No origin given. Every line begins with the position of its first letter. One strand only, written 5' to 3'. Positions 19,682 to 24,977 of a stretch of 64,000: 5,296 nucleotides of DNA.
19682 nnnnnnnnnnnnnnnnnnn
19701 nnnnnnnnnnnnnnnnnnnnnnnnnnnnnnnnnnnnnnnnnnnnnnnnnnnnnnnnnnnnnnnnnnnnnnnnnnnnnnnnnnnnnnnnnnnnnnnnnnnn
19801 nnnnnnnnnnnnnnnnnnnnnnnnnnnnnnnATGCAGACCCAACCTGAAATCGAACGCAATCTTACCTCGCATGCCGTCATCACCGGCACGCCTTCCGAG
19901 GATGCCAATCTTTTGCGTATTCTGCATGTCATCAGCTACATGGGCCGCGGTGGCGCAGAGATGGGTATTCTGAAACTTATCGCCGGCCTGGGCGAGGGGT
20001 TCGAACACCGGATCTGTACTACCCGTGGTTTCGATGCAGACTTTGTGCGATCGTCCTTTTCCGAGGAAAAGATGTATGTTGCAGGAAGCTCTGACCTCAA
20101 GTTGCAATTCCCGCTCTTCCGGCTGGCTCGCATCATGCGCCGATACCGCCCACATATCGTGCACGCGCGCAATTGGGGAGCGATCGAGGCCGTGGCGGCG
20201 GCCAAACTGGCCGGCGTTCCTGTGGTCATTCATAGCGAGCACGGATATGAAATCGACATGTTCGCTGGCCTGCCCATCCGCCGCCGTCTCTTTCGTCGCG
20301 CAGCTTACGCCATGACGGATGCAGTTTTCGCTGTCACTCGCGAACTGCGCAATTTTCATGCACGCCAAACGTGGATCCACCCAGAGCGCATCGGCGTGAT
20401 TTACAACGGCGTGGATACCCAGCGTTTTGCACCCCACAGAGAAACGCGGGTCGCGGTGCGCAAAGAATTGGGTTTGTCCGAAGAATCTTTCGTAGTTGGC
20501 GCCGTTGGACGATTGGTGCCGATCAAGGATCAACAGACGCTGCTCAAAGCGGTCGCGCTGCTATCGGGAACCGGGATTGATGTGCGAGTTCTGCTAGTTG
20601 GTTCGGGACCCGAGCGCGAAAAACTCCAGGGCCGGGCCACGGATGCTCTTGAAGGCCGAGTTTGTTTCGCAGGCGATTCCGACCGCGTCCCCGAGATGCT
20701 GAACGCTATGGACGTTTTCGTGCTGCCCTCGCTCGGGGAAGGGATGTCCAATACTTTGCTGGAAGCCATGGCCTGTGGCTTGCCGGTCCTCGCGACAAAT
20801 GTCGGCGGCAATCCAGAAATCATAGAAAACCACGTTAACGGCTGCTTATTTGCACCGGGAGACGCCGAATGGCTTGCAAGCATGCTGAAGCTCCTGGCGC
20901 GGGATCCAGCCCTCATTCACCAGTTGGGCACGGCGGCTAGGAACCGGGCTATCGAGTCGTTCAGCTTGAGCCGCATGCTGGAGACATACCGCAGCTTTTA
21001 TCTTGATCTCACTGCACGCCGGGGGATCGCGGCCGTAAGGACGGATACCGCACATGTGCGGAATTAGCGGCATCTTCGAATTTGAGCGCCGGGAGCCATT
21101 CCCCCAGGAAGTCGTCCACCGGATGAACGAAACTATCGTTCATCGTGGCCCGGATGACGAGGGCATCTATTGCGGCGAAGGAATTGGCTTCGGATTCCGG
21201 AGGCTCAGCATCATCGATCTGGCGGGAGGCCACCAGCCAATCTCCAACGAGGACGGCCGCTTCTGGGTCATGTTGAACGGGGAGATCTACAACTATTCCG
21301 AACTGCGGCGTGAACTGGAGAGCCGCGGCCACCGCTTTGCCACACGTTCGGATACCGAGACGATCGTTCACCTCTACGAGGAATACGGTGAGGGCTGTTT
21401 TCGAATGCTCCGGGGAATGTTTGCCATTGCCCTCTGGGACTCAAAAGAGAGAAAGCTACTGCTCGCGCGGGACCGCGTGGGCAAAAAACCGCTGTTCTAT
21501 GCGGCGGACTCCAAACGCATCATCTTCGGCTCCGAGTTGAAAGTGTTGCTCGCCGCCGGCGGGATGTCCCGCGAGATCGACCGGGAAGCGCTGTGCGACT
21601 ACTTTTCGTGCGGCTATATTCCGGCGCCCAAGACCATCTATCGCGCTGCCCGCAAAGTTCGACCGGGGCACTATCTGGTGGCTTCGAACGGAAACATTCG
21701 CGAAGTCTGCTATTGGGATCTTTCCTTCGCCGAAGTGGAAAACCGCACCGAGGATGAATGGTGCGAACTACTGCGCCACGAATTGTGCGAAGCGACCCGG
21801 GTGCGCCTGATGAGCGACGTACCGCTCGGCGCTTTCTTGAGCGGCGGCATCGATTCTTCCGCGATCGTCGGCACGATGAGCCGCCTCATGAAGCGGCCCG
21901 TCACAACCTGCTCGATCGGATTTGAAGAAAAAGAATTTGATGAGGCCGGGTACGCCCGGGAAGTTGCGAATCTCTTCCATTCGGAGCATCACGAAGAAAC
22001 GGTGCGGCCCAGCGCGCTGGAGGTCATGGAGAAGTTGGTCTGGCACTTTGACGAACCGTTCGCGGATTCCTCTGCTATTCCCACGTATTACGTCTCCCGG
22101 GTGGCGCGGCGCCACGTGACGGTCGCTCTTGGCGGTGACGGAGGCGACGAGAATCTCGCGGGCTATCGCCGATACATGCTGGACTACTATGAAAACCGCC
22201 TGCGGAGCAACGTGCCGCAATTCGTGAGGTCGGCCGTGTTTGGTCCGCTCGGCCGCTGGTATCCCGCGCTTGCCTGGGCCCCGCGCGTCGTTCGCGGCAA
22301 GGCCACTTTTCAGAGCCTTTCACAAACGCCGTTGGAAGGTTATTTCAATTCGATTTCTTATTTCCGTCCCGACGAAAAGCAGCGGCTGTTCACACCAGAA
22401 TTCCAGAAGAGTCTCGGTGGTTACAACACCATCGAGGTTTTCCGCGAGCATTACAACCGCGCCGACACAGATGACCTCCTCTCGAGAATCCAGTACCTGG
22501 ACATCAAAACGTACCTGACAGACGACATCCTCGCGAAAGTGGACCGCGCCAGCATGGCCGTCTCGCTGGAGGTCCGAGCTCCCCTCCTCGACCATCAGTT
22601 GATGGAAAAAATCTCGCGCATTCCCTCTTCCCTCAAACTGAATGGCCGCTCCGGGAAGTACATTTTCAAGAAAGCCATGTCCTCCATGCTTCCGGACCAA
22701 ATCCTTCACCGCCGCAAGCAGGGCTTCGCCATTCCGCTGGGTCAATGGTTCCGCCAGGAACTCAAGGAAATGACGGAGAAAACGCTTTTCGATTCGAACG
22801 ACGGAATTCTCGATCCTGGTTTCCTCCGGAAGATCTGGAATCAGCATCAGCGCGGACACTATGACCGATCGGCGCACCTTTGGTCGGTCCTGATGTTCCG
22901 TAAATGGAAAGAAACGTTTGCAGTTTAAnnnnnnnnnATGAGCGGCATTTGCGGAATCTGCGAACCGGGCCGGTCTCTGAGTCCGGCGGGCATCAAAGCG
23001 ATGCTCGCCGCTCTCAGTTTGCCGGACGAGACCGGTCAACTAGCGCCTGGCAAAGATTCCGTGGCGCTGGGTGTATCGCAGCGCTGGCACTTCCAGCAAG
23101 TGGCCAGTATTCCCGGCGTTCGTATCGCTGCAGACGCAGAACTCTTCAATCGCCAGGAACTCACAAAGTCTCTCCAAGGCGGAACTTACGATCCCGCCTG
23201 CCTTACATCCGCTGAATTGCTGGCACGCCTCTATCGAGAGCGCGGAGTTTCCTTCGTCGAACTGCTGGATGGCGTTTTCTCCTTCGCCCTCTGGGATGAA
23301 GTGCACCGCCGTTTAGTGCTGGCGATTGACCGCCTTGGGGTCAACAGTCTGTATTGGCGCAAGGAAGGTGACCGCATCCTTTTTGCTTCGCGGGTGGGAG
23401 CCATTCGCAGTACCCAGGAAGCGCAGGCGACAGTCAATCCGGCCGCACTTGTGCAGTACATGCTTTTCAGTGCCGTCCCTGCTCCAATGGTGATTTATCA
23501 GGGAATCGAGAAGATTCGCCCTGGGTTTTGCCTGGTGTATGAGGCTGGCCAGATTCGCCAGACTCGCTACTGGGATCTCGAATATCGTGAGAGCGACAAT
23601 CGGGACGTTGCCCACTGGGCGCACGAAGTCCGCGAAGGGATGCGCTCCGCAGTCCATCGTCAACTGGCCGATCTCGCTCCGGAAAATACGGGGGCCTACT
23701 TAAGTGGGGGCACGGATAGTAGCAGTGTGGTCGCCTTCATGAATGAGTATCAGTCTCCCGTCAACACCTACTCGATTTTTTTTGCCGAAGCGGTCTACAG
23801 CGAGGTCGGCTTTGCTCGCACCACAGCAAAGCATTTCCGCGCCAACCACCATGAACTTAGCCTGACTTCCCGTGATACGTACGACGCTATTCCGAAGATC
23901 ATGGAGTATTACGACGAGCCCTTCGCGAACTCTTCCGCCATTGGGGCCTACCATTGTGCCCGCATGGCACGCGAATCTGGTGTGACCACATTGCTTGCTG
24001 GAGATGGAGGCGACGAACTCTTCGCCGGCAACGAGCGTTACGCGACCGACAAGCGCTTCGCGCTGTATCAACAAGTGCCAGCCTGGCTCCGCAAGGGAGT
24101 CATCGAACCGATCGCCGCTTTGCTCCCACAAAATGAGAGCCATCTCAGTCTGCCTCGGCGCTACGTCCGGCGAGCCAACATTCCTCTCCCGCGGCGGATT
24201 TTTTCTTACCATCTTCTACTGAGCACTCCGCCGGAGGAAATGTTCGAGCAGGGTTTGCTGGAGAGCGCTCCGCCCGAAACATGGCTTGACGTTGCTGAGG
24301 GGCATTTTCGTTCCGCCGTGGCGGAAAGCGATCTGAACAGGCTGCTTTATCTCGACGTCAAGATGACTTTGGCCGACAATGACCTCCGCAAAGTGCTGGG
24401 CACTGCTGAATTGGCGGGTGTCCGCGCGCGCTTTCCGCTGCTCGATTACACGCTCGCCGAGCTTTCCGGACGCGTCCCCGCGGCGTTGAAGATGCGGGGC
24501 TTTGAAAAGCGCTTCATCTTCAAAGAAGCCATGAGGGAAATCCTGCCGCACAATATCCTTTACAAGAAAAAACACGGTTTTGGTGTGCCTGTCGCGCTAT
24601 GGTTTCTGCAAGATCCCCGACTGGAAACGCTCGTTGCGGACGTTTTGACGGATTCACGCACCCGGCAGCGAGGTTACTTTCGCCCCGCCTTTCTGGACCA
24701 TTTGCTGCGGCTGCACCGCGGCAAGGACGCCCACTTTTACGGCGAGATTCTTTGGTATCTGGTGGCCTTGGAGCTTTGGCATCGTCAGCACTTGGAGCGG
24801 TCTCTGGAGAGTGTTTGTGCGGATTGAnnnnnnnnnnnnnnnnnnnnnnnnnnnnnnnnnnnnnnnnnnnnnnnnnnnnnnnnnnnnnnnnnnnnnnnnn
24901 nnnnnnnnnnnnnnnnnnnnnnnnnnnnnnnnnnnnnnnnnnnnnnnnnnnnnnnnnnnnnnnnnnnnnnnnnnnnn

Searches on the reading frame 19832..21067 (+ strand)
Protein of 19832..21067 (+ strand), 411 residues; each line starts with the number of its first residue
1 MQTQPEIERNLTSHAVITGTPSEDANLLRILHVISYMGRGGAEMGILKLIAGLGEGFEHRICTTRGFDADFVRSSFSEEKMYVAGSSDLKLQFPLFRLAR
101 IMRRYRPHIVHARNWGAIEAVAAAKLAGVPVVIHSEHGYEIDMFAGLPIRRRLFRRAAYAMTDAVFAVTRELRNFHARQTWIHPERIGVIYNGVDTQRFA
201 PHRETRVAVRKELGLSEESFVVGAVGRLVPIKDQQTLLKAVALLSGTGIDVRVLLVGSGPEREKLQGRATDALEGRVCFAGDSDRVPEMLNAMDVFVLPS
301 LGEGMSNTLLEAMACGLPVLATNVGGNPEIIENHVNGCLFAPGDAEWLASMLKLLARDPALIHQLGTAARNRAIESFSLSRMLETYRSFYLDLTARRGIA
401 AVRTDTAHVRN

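Call 23: search_protein_families(library=ncbifam, proteins=[window:19832-21067:+], max_evalue=1e-8)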
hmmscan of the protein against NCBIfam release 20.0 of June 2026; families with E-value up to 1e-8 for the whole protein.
window:19832-21067:+ (411 aa): 31 families (the best 25 are shown)
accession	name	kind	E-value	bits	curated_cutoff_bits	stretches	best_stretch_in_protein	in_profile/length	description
TIGR03088.1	stp2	hypoth_equivalog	5e-88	295.7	409.05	1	29-391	3-371/374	TIGR03088 family PEP-CTERM/XrtA system glycosyltransferase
TIGR03999.1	thiol_BshA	equivalog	4.8e-39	134.4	273.7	1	131-393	115-373/375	N-acetyl-alpha-D-glucosaminyl L-malate synthase BshA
NF041876.1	EPS_EpsE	equivalog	1.6e-38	133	400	1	162-381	162-384/389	exopolysaccharide biosynthesis GT4 family glycosyltransferase EpsE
TIGR04063.1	stp3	hypoth_equivalog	3.5e-34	118.4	442.05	1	92-393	78-395/397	TIGR04063 family PEP-CTERM/XrtA system glycosyltransferase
NF047684.1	TeichurnBiosyTuaC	equivalog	7.5e-30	104.1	550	1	125-377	129-373/391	teichuronic acid biosynthesis protein TuaC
TIGR02149.1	glgA_Coryne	subfamily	6.3e-29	101.3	302.4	1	108-384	85-381/391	glycogen synthase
TIGR03449.1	mycothiol_MshA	equivalog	4.4e-25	88.4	462.5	1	152-392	155-402/406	D-inositol-3-phosphate glycosyltransferase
NF038229.1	Glyco4_Geo_Pelo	equivalog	7.5e-25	87.6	400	1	102-393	51-336/338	GPMC system family 4 glycosyltransferase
NF038298.1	EPS_HpsO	equivalog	2.5e-24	85.8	575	1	192-392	176-386/388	hormogonium polysaccharide biosynthesis glycosyltransferase HpsO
NF011726.0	PRK15179.1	equivalog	2.7e-24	85.5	733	1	97-387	391-688/694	Vi polysaccharide biosynthesis protein TviE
TIGR04157.1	glyco_rSAM_CFB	subfamily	1.7e-22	80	400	1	157-390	165-406/406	TIGR04157 family glycosyltransferase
NF053787.1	GlcN_PG_synth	equivalog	1.3e-21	76.9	480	1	99-393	75-359/361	N-acetylglucosaminyl phosphatidylglycerol synthase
TIGR04047.1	MSMEG_0565_glyc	hypoth_equivalog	3.6e-19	69.1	259.85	1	108-361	88-344/373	MSMEG_0565 family glycosyltransferase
NF038011.1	PelF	equivalog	6.3e-18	65.1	100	1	156-390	252-489/489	GT4 family glycosyltransferase PelF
NF007640.0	PRK10307.1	subfamily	2.3e-16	59.8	276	1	103-386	103-400/411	WcaI family glycosyltransferase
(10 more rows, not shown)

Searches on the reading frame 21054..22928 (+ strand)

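Call 23: search_protein_families(library=ncbifam, proteins=[window:21054-22928:+], max_evalue=1e-8)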
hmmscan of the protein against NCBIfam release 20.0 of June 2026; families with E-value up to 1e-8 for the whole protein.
window:21054-22928:+ (624 aa): 9 families
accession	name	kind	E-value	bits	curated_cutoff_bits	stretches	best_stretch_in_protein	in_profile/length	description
TIGR03108.1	eps_aminotran_1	hypoth_equivalog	6.9e-248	824.4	816.9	1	1-617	1-623/628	XrtA/PEP-CTERM system amidotransferase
TIGR01536.1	asn_synth_AEB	equivalog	2.9e-155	518.2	267.1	1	2-558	1-517/517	asparagine synthase (glutamine-hydrolyzing)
TIGR03104.1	trio_amidotrans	equivalog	3.1e-121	405.4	570.1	2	1-374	1-383/589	N-acetylglutaminylglutamine amidotransferase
NF006949.0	PRK09431.1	equivalog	1.7e-95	320.7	499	3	1-167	1-167/554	asparagine synthase B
NF033535.1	lass_lactam_cya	exception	4.1e-74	250.3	525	2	1-370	1-378/668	lasso peptide isopeptide bond-forming cyclase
NF033561.1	macrolact_Ik_Al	subfamily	8.6e-18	64.2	300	1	131-618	89-554/561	albusnodin/ikarugamycin family macrolactam cyclase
NF001484.0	PRK00331.1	subfamily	4e-12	45.3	381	1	62-168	87-201/601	isomerizing glutamine--fructose-6-phosphate transaminase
TIGR01135.1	glmS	equivalog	6.1e-12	44.8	418.05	1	62-168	86-200/607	glutamine--fructose-6-phosphate transaminase (isomerizing)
TIGR01134.1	purF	equivalog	6.6e-09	35.6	350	0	61-175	85-209/432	amidophosphoribosyltransferase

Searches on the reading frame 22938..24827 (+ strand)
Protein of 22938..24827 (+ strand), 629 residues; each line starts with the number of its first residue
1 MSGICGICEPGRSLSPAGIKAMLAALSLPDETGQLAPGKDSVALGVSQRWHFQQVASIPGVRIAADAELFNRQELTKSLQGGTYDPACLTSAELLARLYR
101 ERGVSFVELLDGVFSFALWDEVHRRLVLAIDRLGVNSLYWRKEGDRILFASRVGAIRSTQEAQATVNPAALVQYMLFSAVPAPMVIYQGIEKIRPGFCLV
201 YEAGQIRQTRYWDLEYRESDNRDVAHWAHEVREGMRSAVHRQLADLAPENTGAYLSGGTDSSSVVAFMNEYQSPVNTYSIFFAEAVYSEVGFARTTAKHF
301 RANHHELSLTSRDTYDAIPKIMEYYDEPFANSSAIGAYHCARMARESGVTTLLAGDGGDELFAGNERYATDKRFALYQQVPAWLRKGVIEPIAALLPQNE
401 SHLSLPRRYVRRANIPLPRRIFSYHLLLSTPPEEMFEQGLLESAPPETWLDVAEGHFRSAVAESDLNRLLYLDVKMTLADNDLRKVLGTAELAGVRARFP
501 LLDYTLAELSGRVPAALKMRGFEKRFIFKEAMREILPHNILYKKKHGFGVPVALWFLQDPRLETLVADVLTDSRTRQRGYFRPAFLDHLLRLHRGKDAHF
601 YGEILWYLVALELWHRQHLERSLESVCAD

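Call 23: search_protein_families(library=ncbifam, proteins=[window:22938-24827:+], max_evalue=1e-8)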
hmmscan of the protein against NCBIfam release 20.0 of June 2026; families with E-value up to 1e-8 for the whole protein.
window:22938-24827:+ (629 aa): 6 families
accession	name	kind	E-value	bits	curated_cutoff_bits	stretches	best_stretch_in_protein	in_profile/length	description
TIGR03108.1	eps_aminotran_1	hypoth_equivalog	1.9e-98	330.8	816.9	1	61-615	70-625/628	XrtA/PEP-CTERM system amidotransferase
TIGR03104.1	trio_amidotrans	equivalog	6.4e-83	278.9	570.1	2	51-369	60-384/589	N-acetylglutaminylglutamine amidotransferase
TIGR01536.1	asn_synth_AEB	equivalog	1.3e-79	268.6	267.1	1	62-548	72-517/517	asparagine synthase (glutamine-hydrolyzing)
NF033535.1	lass_lactam_cya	exception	1.5e-46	159.2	525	1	1-363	1-377/668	lasso peptide isopeptide bond-forming cyclase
NF006949.0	PRK09431.1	equivalog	9.1e-44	149.9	499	2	183-366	165-359/554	asparagine synthase B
NF033561.1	macrolact_Ik_Al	subfamily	3.2e-18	65.7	300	1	115-366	82-335/561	albusnodin/ikarugamycin family macrolactam cyclase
